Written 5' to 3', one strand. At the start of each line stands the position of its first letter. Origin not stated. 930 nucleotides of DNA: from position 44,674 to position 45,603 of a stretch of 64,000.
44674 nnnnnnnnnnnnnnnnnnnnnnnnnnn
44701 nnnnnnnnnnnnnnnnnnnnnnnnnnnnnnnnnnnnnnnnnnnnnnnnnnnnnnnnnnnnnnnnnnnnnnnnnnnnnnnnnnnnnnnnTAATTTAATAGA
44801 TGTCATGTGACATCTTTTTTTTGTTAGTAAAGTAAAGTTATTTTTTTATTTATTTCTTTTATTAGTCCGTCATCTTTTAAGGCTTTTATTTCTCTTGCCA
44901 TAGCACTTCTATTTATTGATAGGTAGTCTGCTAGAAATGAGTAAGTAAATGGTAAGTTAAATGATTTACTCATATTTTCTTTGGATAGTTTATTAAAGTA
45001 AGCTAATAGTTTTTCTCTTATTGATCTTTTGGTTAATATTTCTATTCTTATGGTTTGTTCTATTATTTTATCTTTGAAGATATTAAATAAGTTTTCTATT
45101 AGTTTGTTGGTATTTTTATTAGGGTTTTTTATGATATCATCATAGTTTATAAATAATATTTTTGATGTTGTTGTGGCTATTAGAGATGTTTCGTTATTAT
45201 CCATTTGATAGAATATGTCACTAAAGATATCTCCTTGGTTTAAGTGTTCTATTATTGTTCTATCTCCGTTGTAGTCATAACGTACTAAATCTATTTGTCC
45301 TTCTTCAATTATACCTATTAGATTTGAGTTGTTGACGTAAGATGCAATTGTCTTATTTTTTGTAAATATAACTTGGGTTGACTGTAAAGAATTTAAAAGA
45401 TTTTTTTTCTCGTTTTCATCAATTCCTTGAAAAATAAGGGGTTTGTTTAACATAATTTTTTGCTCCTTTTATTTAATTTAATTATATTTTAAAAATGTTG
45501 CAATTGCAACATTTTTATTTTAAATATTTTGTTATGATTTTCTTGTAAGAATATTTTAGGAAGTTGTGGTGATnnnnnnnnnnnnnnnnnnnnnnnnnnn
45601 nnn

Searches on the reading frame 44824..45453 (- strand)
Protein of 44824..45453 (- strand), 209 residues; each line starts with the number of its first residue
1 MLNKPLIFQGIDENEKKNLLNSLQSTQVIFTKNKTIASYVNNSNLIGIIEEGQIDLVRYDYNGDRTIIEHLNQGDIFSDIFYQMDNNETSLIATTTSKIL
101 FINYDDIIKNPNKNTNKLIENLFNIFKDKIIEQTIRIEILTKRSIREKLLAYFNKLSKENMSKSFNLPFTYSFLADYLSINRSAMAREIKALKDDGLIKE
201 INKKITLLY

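Call 4: search_protein_families(library=pfam, proteins=[window:44824-45453:-], max_evalue=0.01)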
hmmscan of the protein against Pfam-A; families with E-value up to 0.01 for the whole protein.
window:44824-45453:- (209 aa): 4 families
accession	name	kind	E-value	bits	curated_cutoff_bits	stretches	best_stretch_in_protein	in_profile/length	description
PF13545.12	HTH_Crp_2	-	1.5e-08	34.9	27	1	148-208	2-62/70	Crp-like helix-turn-helix domain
PF00027.35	cNMP_binding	-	3.7e-08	33.7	27.5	1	30-107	4-82/89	Cyclic nucleotide-binding domain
PF08279.18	HTH_11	-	0.0059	16.9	25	0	168-197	15-44/55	HTH domain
PF01047.28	MarR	-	0.0063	16.8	24.6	0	170-199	19-48/59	MarR family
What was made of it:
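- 44824..45453 (-): Crp/Fnr-family regulator (209 aa, no cysteines), transcribed divergently. Pfam cNMP_binding plus HTH_Crp_2 (call 4).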

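Call 34: find_encoding_contigs(protein=window:44824-45453:-, flank=4000, max_places=8)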
Protein window:44824-45453:- (209 aa): 1 contig read that carries it; 1 place shown.
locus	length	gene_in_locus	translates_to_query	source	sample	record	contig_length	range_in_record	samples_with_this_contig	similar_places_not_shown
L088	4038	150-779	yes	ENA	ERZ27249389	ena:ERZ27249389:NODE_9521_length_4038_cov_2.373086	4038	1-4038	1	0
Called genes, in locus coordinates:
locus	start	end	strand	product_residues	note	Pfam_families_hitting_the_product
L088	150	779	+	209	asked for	PF00027:cNMP_binding, PF13545:HTH_Crp_2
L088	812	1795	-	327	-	-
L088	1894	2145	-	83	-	-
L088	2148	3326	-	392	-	-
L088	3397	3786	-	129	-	PF00011:HSP20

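Call 38: search_protein_families(library=ncbifam, proteins=[window:44824-45453:-], max_evalue=0.001)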
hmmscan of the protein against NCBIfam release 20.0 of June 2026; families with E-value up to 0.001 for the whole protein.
window:44824-45453:- (209 aa): 6 families
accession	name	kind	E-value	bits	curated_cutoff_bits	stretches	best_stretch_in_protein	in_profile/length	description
NF053664.1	TransRegPtrACyano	equivalog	2.6e-06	26.9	300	1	44-201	28-183/196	Crp/Fnr family transcriptional regulator PtrA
NF008732.0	PRK11753.1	equivalog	1.1e-05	25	266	1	28-206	26-209/214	cAMP-activated global transcriptional regulator CRP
NF050806.1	TransRegFixKCaul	equivalog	1.6e-05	24.3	300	1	15-199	13-195/215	transcriptional regulator FixK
NF045989.1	TransRegFnrLRhodb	equivalog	3.3e-05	23.3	300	1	156-201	173-218/245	transcriptional regulator FnrL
NF006901.0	PRK09392.1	equivalog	0.0002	20.8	211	1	30-198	35-203/236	transcriptional activator FtrB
NF041163.2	encap_f2b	equivalog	0.00058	19.1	400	1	11-122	82-193/450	family 2B encapsulin nanocompartment shell protein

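Call 80: search_protein_families(library=padloc, proteins=[window:44824-45453:-], max_evalue=0.01)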
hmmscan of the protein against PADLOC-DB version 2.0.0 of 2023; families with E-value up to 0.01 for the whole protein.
window:44824-45453:- (209 aa): 2 families
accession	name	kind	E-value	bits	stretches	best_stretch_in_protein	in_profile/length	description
PDLC03474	REase_II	-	0.0027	16.1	1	95-188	3-96/129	Type II restriction enzyme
PDLC03963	SoFic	-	0.0044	14.4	1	123-202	257-341/361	-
